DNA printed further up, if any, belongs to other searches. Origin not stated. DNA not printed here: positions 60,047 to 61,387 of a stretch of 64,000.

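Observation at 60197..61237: Response regulator whose output is a class III nucleotidyl cyclase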

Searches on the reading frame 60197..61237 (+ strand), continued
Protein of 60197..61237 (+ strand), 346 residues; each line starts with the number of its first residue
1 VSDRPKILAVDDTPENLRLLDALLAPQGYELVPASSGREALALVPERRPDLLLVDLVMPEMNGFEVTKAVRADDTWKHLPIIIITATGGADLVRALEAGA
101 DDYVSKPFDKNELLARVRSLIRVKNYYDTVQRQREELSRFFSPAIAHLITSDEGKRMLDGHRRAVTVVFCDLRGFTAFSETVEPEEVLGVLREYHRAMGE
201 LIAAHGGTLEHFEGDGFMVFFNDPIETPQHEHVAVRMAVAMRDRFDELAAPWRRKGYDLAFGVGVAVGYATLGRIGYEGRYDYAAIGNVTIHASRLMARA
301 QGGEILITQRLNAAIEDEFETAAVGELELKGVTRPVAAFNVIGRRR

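Call 36: find_encoding_contigs(protein=P0056, flank=10000, max_places=2)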
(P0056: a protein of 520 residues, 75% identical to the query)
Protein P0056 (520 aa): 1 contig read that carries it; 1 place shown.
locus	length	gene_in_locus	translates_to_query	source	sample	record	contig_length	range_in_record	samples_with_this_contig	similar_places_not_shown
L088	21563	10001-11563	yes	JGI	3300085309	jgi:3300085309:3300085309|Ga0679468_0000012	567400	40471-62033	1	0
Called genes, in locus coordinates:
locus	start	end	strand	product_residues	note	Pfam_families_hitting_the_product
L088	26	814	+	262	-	PF00892:EamA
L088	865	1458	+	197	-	-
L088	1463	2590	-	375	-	PF00962:A_deaminase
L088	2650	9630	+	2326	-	PF01590:GAF, PF13185:GAF_2, PF01590:GAF, PF13185:GAF_2, PF13492:GAF_3, PF01590:GAF, PF13185:GAF_2, PF13492:GAF_3, +30 more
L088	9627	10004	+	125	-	PF00072:Response_reg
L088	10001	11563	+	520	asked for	PF00072:Response_reg, PF01590:GAF, PF13185:GAF_2, PF13492:GAF_3 (weak), PF00211:Guanylate_cyc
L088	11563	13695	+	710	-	PF13398:Peptidase_M50B (weak), PF02163:Peptidase_M50 (weak), PF00027:cNMP_binding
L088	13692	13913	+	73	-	-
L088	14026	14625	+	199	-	PF14407:Frankia_peptide (weak)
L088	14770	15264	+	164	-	PF07746:LigA (weak), PF14407:Frankia_peptide (weak)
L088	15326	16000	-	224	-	PF00027:cNMP_binding, PF13545:HTH_Crp_2, PF00325:Crp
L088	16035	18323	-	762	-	PF01315:Ald_Xan_dh_C, PF02738:MoCoBD_1, PF20256:MoCoBD_2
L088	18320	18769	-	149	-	PF00111:Fer2, PF01799:Fer2_2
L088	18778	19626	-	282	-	PF00941:FAD_binding_5, PF03450:CO_deh_flav_C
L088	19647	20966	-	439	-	PF01979:Amidohydro_1, PF07969:Amidohydro_3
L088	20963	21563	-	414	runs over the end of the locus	PF04389:Peptidase_M28 (weak), PF01546:Peptidase_M20, PF07687:M20_dimer (weak)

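Call 37: find_encoding_contigs(protein=P0108, flank=10000, max_places=2)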
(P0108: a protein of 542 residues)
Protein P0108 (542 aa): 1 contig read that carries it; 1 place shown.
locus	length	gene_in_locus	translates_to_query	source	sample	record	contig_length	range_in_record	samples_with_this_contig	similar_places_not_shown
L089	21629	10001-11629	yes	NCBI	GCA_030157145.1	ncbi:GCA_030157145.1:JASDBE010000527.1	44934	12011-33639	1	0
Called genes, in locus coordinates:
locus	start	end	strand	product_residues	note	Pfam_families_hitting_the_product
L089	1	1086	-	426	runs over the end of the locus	PF00202:Aminotran_3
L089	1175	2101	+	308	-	PF00296:Bac_luciferase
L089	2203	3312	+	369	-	PF05222:AlaDh_PNT_N, PF01262:AlaDh_PNT_C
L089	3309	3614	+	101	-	PF12769:PNTB_4TM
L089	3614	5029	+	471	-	PF02233:PNTB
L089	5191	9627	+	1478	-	PF01590:GAF, PF13185:GAF_2, PF13492:GAF_3, PF01590:GAF, PF13185:GAF_2, PF13492:GAF_3, PF01590:GAF, PF13185:GAF_2, +17 more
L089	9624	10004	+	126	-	PF00072:Response_reg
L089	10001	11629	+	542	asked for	PF00072:Response_reg, PF01590:GAF, PF13185:GAF_2, PF13492:GAF_3, PF00211:Guanylate_cyc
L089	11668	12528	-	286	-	PF01149:Fapy_DNA_glyco, PF06831:H2TH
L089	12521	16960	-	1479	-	PF00270:DEAD, PF04851:ResIII (faint), PF00271:Helicase_C, PF19306:WHD_Lhr, PF08494:DEAD_assoc, PF23236:WHD_2nd_Lhr, PF23235:WHD_3rd_Lhr, PF23234:WHD_4th_Lhr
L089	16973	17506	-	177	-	-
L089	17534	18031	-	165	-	PF05163:DinB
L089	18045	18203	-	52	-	-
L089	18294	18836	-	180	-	PF12697:Abhydrolase_6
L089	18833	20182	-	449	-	PF01979:Amidohydro_1, PF07969:Amidohydro_3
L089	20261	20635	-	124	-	-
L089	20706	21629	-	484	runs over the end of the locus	PF00171:Aldedh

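Call 40: search_protein_families(library=pfam, proteins=[L005:7347-9995:+, L005:9992-10357:+, L005:10230-11519:+, L005:5814-6821:+, L005:12008-12457:-, L005:13185-14165:-], max_evalue=0.001)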
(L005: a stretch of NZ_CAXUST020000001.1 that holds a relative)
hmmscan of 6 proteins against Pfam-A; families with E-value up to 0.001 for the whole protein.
L005:7347-9995:+ (882 aa): 7 families
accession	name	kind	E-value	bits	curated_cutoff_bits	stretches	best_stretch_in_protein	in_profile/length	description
PF02518.31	HATPase_c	-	7.7e-32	110.5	26.4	1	764-873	1-109/111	Histidine kinase-, DNA gyrase B-, and HSP90-like ATPase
PF13185.12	GAF_2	-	3.8e-31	108.5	28.6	2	489-629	2-136/136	GAF domain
PF01590.32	GAF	-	3.2e-30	105.8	22.4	2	490-628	1-133/133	GAF domain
PF13492.12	GAF_3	-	5.3e-28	98.4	27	2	490-630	1-129/129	GAF domain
PF00512.31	HisKA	-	2e-24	85.8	26.9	1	651-718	2-66/66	His Kinase A (phospho-acceptor) domain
PF00672.30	HAMP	-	1.6e-10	41.6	25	1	230-279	2-51/53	HAMP domain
PF12729.13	4HB_MCP_1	-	1.4e-06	28.5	27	1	34-191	3-167/181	Four helix bundle sensory module for signal transduction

L005:9992-10357:+ (121 aa): 1 family
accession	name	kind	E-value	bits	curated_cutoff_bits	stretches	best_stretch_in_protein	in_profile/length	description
PF00072.30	Response_reg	-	3e-27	95.4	30.2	1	5-117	1-111/111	Response regulator receiver domain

L005:10230-11519:+ (429 aa): 2 families
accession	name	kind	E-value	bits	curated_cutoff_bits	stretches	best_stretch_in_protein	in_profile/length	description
PF00072.30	Response_reg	-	3.5e-31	108.1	30.2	1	54-166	1-111/111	Response regulator receiver domain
PF00211.25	Guanylate_cyc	-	8.6e-21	74.8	21.9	1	243-421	7-181/183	Adenylate and Guanylate cyclase catalytic domain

L005:5814-6821:+ (335 aa): 3 families
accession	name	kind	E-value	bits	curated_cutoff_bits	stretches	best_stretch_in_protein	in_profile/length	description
PF09084.16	NMT1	-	5.7e-17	62.8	20.5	1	67-256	22-213/216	NMT1/THI5 like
PF13379.11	NMT1_2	-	2.7e-16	60.6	24.7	1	35-253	3-239/252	NMT1-like family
PF10518.14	TAT_signal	-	0.00085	19.6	22.7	0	6-24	3-21/21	TAT (twin-arginine translocation) pathway signal sequence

L005:12008-12457:- (149 aa): 1 family
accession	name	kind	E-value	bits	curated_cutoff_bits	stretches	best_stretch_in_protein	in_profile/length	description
PF20339.3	DUF6634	-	1.7e-06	28.4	27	1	6-89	20-100/157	Family of unknown function (DUF6634)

L005:13185-14165:- (326 aa): 1 family
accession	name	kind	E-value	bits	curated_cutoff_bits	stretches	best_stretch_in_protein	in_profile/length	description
PF03372.29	Exo_endo_phos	-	1.3e-05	25.5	24.5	1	118-293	16-172/225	Endonuclease/Exonuclease/phosphatase family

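Call 43: search_solved_structures(query=L081:14362-15036:-, max_evalue=0.00001, show_alignments=4)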
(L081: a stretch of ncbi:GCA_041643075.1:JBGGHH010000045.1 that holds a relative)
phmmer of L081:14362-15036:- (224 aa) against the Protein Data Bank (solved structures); distinct sequences matched with E-value up to 0.00001: 112 (the best 60 are shown).
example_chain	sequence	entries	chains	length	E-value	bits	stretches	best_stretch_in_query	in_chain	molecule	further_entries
3d0s_A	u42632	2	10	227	4.7e-36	127.7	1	7-223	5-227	TRANSCRIPTIONAL REGULATORY PROTEIN | PROBABLE TRANSCRIPTIONAL REGULATORY PROTEIN (PROBABLY CRP/ FNR-FAMILY)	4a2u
3mzh_A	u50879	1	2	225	5.7e-36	127.5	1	8-223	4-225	PROBABLE TRANSCRIPTIONAL REGULATORY PROTEIN (PROBABLY CRP/FNR-FAMILY)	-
3h3u_A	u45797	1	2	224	6.2e-36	127.4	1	8-223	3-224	PROBABLE TRANSCRIPTIONAL REGULATORY PROTEIN (PROBABLY CRP/FNR-FAMILY)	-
3i54_A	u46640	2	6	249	6.3e-36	127.3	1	7-223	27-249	Transcriptional regulator, Crp/Fnr family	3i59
4byy_A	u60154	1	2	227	1.3e-31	113.2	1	6-223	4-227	TRANSCRIPTIONAL REGULATOR, CRP/FNR FAMILY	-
3r6s_A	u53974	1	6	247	1.6e-31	112.9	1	6-223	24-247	transcription regulator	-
4cyd_A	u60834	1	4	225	1.6e-31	112.9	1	6-223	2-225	PROBABLE TRANSCRIPTION REGULATOR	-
7ff9_A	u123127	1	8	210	2.2e-27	99.4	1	28-205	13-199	cAMP-activated global transcriptional regulator Vfr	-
7ff8_A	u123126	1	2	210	2.3e-27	99.4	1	28-205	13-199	cAMP-activated global transcriptional regulator Vfr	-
2oz6_A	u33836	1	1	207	2.3e-27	99.4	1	28-205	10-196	Virulence Factor Regulator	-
7few_A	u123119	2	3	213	2.3e-27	99.4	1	28-205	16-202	cAMP-activated global transcriptional regulator Vfr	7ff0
4ev0_A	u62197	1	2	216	3.9e-27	98.6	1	13-218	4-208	Transcription regulator, Crp family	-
7few_B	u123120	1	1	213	4.4e-27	98.5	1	28-205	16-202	cAMP-activated global transcriptional regulator Vfr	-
4i01_A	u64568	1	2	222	7.6e-25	91.2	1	31-204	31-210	Catabolite gene activator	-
9ya0_MA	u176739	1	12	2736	8.2e-25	91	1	2-116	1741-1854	PCR12, TGME49_219070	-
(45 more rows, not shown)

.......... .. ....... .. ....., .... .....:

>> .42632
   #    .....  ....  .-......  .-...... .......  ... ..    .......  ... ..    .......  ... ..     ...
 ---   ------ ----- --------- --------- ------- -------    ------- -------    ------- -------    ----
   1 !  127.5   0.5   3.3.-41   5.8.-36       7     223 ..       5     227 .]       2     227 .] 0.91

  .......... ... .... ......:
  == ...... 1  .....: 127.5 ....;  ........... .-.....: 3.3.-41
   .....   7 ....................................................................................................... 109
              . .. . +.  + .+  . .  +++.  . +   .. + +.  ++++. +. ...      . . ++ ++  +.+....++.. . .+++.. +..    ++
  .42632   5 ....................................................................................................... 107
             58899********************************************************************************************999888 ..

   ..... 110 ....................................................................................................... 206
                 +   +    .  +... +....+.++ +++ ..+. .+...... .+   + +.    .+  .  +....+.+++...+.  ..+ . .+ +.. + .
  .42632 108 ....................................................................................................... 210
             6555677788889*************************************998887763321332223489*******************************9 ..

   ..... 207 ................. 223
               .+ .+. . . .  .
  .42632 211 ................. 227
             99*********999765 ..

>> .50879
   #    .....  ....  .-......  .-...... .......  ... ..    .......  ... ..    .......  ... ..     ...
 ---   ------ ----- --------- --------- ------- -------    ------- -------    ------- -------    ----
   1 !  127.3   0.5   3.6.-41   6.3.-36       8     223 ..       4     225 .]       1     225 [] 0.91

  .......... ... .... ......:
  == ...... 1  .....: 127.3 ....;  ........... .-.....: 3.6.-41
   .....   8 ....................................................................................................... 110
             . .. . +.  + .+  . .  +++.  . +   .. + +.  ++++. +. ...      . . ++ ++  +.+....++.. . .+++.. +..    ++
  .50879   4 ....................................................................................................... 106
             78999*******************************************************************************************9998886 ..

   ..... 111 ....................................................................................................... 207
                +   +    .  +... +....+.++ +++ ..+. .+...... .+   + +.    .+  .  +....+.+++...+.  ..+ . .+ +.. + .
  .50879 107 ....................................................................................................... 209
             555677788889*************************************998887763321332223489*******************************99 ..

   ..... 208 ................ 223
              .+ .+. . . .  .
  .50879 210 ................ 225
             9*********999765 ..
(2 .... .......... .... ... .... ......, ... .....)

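Call 53: predict_structure(alignment_id=A1)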
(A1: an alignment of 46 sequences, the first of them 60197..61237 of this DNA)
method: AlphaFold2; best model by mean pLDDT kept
length: 346 residues; sequences in the alignment: 46
mean_pLDDT: 90.6   pTM: 0.63
mean pLDDT of the five models: 90.6, 90.2, 89.6, 87.5, 86.0
residues with pLDDT >= 90: 262; 70-90: 58; 50-70: 24; < 50: 2
segments of 3 or more residues with pLDDT < 50: none
pLDDT, mean of each block of 10 residues (from residue 1): 83 95 95 96 95 94 94 92 85 86 91 94 85 63 61 73 96 95 95 96 92 92 92 98 96 94 98 81 89 97 98 98 96 94 91
secondary structure, 60 per line:
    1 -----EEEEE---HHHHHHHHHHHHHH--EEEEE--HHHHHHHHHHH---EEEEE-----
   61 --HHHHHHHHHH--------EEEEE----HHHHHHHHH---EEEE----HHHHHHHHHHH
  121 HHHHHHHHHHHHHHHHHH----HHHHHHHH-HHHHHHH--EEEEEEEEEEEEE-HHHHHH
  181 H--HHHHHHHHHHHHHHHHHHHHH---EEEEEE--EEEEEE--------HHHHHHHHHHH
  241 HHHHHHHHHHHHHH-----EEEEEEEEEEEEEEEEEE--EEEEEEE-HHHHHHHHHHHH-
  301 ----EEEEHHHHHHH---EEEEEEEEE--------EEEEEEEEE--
elements in order: E6-10 H14-27 E30-34 H37-47 E51-55 H63-72 E81-85 H90-98 E102-105 H110-138 H143-150 H152-158 E161-173 H175-181 H184-204 E208-213 E216-221 H230-254 E260-277 E280-286 H288-299 E305-308 H309-315 E319-327 E336-344

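Call 55: fold_search(model_id=the predicted structure, library=pdb)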
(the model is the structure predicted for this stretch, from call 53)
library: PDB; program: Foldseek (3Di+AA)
matches with E <= 10: 1806; with E <= 0.001: 806
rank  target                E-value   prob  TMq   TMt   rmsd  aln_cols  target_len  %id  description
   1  3r5g_A                9.5e-22  1.00  0.53  0.92   1.4       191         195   37  Crystal structure of the adenylyl cyclase CyaB from P. aeruginosa (released 2012-01-11)
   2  3r5g_B                1.6e-21  1.00  0.53  0.91   1.4       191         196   37  Crystal structure of the adenylyl cyclase CyaB from P. aeruginosa (released 2012-01-11)
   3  2w01_C                3.9e-20  1.00  0.51  0.87   1.9       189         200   33  Crystal structure of the guanylyl cyclase Cya2 (released 2008-09-30)
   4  6fht_B                4.7e-20  1.00  0.58  0.29   5.3       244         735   27  Crystal structure of an artificial phytochrome regulated adenylate/guanylate cyclase in its dark adapted Pr form (released 2018-04-18)
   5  6fht_A                7.1e-20  1.00  0.57  0.28   5.5       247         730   27  Crystal structure of an artificial phytochrome regulated adenylate/guanylate cyclase in its dark adapted Pr form (released 2018-04-18)
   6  2w01_B                1.2e-19  1.00  0.51  0.87   2.0       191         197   33  Crystal structure of the guanylyl cyclase Cya2 (released 2008-09-30)
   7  2w01_D                1.3e-19  1.00  0.52  0.88   1.7       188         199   34  Crystal structure of the guanylyl cyclase Cya2 (released 2008-09-30)
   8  2w01_A                9.9e-19  1.00  0.51  0.86   1.6       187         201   34  Crystal structure of the guanylyl cyclase Cya2 (released 2008-09-30)
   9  5o5k_A                7.6e-18  1.00  0.56  0.87   2.9       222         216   25  X-ray structure of a bacterial adenylyl cyclase soluble domain (released 2017-11-01)
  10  2bw7_B                1.2e-17  1.00  0.47  0.82   2.5       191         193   27  A novel mechanism for adenylyl cyclase inhibition from the crystal structure of its complex with catechol estrogen (released 2005-07-20)
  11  1wc3_B                1.4e-17  1.00  0.48  0.84   2.3       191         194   26  Soluble adenylyl cyclase CyaC from S. platensis in complex with alpha, beta-methylene-ATP and Strontium (released 2004-12-20)
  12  1wc1_C                1.5e-17  1.00  0.49  0.87   2.0       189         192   26  Soluble adenylyl cyclase CyaC from S. platensis in complex with Rp- ATPalphaS (released 2004-12-20)
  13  1wc1_B                1.5e-17  1.00  0.49  0.85   2.1       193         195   26  Soluble adenylyl cyclase CyaC from S. platensis in complex with Rp- ATPalphaS (released 2004-12-20)
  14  1wc0_B                2.5e-17  1.00  0.48  0.83   2.3       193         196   26  Soluble adenylyl cyclase CyaC from S. platensis in complex with alpha, beta-methylene-ATP (released 2004-12-20)
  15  1wc1_A                2.8e-17  1.00  0.49  0.85   2.0       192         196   26  Soluble adenylyl cyclase CyaC from S. platensis in complex with Rp- ATPalphaS (released 2004-12-20)
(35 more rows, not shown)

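Call 61: list_cluster_members(proteins=[window:60197-61237:+, window:59823-60200:+])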
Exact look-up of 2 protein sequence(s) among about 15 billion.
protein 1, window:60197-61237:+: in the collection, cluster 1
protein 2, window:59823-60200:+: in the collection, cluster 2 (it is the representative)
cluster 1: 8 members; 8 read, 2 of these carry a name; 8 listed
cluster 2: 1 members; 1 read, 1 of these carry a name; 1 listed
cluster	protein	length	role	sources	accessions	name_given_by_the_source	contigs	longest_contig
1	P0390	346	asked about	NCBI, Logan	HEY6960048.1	MAG TPA: response regulator [Candidatus Limnocylindria bacterium]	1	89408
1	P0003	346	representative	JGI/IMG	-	class 3 adenylate cyclase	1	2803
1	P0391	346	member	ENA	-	-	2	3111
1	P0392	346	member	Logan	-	-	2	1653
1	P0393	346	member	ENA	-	-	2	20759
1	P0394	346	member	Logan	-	-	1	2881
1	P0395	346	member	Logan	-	-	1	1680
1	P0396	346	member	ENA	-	-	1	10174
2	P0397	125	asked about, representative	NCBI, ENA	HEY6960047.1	MAG TPA: response regulator [Candidatus Limnocylindria bacterium]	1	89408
